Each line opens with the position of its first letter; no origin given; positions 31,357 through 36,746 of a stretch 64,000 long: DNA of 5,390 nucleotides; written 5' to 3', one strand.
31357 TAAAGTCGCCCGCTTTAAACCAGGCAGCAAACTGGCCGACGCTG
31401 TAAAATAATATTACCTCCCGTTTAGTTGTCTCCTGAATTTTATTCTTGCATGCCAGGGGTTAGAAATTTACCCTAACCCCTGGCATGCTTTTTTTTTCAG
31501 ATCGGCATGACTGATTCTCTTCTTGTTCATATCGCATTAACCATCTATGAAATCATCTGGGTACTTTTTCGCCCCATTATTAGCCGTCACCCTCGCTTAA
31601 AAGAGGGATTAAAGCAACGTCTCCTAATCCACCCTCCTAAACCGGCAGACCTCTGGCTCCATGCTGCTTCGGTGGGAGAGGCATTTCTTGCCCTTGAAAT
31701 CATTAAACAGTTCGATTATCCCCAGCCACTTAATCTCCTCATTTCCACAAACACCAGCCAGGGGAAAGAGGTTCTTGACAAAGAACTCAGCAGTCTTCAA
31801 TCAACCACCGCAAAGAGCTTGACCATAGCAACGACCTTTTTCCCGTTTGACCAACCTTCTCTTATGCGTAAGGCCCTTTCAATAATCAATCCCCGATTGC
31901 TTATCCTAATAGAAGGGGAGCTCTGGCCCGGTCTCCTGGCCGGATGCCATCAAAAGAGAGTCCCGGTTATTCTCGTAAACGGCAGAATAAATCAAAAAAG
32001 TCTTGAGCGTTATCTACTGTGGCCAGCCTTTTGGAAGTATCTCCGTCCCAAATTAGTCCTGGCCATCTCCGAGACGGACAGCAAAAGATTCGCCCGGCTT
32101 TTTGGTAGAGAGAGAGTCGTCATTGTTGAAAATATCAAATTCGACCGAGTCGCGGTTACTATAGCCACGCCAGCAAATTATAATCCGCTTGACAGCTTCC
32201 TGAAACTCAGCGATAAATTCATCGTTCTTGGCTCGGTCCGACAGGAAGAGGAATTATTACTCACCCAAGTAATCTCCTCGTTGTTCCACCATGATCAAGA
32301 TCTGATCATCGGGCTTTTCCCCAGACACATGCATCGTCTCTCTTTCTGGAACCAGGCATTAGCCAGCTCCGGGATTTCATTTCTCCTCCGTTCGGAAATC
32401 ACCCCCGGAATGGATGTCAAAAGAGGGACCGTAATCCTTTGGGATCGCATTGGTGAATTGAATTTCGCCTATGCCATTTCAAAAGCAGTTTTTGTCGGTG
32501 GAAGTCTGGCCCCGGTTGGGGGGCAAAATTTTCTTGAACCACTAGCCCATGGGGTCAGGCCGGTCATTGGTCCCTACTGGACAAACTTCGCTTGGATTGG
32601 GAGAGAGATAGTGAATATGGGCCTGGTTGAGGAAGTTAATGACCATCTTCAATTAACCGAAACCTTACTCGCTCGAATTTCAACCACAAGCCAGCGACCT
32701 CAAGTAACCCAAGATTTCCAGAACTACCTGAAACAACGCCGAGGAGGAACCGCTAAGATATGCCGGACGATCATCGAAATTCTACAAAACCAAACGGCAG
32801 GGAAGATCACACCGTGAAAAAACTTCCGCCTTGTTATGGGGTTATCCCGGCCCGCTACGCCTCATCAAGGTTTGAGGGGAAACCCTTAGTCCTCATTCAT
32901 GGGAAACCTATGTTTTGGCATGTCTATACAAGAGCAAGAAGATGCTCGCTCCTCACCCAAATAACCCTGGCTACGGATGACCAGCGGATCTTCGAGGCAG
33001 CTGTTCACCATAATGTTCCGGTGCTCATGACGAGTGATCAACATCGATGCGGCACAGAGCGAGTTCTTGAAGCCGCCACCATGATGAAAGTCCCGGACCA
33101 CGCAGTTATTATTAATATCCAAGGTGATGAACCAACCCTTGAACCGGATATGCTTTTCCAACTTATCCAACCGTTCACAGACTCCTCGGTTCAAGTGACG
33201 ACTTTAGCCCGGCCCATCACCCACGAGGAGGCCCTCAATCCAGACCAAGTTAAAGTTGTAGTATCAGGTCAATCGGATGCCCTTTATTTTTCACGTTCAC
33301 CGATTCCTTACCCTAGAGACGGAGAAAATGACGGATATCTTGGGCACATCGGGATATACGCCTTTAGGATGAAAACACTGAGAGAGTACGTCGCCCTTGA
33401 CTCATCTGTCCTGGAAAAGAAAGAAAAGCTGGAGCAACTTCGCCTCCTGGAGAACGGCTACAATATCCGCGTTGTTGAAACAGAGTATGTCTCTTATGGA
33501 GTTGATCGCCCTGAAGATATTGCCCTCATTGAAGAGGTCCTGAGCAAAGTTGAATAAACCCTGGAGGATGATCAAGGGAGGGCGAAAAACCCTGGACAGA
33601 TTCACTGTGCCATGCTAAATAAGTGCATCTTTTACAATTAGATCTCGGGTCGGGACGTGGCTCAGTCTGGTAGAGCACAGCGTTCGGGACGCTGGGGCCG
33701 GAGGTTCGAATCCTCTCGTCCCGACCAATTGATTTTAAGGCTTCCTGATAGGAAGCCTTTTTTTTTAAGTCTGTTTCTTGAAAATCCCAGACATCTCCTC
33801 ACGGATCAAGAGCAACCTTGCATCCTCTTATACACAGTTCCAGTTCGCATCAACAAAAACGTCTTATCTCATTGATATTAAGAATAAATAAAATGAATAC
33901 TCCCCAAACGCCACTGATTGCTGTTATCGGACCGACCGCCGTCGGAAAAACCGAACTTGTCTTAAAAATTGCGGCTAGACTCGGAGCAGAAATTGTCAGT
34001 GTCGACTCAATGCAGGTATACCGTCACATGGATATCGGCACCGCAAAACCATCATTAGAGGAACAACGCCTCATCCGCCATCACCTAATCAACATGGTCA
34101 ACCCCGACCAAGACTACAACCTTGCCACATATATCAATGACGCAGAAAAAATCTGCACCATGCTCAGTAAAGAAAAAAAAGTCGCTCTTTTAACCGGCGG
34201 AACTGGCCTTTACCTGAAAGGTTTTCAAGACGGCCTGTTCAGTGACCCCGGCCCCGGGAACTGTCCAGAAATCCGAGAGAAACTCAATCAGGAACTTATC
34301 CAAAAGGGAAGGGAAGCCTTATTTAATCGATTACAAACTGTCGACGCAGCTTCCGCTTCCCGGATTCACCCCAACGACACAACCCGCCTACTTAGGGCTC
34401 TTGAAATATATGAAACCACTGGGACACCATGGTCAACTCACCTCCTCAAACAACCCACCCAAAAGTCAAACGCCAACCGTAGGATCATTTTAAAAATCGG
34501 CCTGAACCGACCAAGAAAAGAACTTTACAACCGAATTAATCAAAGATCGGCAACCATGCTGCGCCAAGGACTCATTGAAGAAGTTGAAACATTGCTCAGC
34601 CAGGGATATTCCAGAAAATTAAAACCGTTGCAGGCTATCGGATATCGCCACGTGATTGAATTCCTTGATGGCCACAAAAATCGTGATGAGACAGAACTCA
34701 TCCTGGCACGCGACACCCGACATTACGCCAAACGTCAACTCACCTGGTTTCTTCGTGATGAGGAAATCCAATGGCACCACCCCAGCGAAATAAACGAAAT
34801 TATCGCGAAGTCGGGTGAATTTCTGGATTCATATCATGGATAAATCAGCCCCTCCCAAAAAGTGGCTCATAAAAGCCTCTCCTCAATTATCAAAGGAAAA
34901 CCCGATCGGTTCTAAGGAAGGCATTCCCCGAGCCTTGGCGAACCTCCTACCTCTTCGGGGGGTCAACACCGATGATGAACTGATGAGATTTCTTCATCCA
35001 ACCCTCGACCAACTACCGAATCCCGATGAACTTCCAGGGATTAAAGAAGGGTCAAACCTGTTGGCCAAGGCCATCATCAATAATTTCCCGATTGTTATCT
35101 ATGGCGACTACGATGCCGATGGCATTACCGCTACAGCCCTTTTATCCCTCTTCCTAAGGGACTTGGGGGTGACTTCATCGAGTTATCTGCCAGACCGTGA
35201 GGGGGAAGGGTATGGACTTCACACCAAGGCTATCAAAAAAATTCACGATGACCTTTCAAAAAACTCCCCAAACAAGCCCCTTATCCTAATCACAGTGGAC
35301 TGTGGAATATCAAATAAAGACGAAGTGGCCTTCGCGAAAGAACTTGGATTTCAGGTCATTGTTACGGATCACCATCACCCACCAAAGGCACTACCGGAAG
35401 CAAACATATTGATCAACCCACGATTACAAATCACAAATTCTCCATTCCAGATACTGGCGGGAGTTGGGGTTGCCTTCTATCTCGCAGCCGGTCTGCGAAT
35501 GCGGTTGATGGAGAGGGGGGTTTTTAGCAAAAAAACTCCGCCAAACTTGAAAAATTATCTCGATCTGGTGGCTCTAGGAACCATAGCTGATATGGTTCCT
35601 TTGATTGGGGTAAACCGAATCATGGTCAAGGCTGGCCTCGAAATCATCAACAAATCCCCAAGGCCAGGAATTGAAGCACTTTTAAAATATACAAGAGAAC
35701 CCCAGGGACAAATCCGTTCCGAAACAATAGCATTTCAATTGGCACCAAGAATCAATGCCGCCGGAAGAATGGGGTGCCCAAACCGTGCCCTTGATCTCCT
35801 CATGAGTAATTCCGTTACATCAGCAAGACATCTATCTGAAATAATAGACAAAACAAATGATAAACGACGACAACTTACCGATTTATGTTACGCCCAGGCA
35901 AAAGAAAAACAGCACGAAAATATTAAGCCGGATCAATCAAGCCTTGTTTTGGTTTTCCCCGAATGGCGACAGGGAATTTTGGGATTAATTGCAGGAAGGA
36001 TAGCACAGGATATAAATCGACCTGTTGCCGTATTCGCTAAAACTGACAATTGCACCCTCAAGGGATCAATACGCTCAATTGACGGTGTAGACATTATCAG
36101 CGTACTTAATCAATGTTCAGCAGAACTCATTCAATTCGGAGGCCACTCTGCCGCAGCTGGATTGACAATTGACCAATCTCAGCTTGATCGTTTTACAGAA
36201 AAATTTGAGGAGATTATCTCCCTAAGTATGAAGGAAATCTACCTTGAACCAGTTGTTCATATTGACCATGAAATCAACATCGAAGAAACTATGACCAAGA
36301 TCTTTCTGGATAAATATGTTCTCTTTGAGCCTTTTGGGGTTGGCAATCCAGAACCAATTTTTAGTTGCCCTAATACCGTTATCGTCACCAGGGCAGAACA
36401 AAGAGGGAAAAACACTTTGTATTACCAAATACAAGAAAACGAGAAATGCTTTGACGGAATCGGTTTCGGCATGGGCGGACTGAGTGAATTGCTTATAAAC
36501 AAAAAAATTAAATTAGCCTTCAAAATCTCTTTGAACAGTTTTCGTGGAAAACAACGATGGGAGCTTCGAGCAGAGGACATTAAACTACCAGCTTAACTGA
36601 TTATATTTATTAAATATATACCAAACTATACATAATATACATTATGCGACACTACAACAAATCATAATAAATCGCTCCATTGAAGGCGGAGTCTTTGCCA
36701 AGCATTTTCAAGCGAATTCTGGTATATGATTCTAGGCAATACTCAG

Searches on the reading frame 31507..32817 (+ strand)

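Call 80: search_protein_families(library=pfam, proteins=[window:31507-32817:+], max_evalue=0.0001)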
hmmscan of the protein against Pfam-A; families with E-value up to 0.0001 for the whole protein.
window:31507-32817:+ (436 aa): 1 family
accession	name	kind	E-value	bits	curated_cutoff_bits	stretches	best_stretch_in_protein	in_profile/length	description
PF04413.22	Glycos_transf_N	-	5.4e-43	147.1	23.9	1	35-214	3-179/179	3-Deoxy-D-manno-octulosonic-acid transferase (kdotransferase)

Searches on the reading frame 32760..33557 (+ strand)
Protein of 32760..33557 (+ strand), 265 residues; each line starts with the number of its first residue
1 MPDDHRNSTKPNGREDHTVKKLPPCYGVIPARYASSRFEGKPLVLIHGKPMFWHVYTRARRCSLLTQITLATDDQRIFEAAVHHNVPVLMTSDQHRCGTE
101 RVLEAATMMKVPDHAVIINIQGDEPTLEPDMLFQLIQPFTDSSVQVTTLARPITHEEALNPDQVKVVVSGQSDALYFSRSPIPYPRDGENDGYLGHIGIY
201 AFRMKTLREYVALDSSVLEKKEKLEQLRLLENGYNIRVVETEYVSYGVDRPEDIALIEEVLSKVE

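Call 80: search_protein_families(library=pfam, proteins=[window:32760-33557:+], max_evalue=0.0001)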
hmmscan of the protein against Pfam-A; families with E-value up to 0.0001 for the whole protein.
window:32760-33557:+ (265 aa): 2 families
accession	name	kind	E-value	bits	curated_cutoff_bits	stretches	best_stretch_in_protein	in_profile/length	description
PF02348.25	CTP_transf_3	-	8e-54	183.1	22.6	1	28-235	3-216/217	Cytidylyltransferase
PF12804.13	NTP_transf_3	-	4.3e-08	33.9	27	1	34-149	8-121/160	MobA-like NTP transferase domain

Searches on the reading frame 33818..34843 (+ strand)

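Call 81: search_protein_families(library=pfam, proteins=[window:33818-34843:+], max_evalue=0.0001)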
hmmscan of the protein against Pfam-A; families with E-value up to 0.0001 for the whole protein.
window:33818-34843:+ (341 aa): 2 families
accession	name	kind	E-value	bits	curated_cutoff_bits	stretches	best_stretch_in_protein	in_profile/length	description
PF01715.23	IPPT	-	8e-81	271.7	23.6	1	66-313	1-242/243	IPP transferase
PF01745.22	IPT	-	8.5e-09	35.6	20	1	34-87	4-58/233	Isopentenyl transferase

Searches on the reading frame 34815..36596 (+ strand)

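Call 81: search_protein_families(library=pfam, proteins=[window:34815-36596:+], max_evalue=0.0001)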
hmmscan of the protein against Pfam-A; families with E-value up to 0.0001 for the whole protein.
window:34815-36596:+ (593 aa): 3 families
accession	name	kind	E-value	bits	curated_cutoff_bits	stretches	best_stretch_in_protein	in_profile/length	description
PF01368.27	DHH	-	3.1e-23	82.9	28.1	1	93-256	2-125/125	DHH family, N-terminal domain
PF17768.7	RecJ_OB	-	5.2e-18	65.5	27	1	483-588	1-107/107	RecJ OB domain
PF02272.25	DHHA1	-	5.7e-17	62.5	25.9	1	376-469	4-101/102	DHHA1 domain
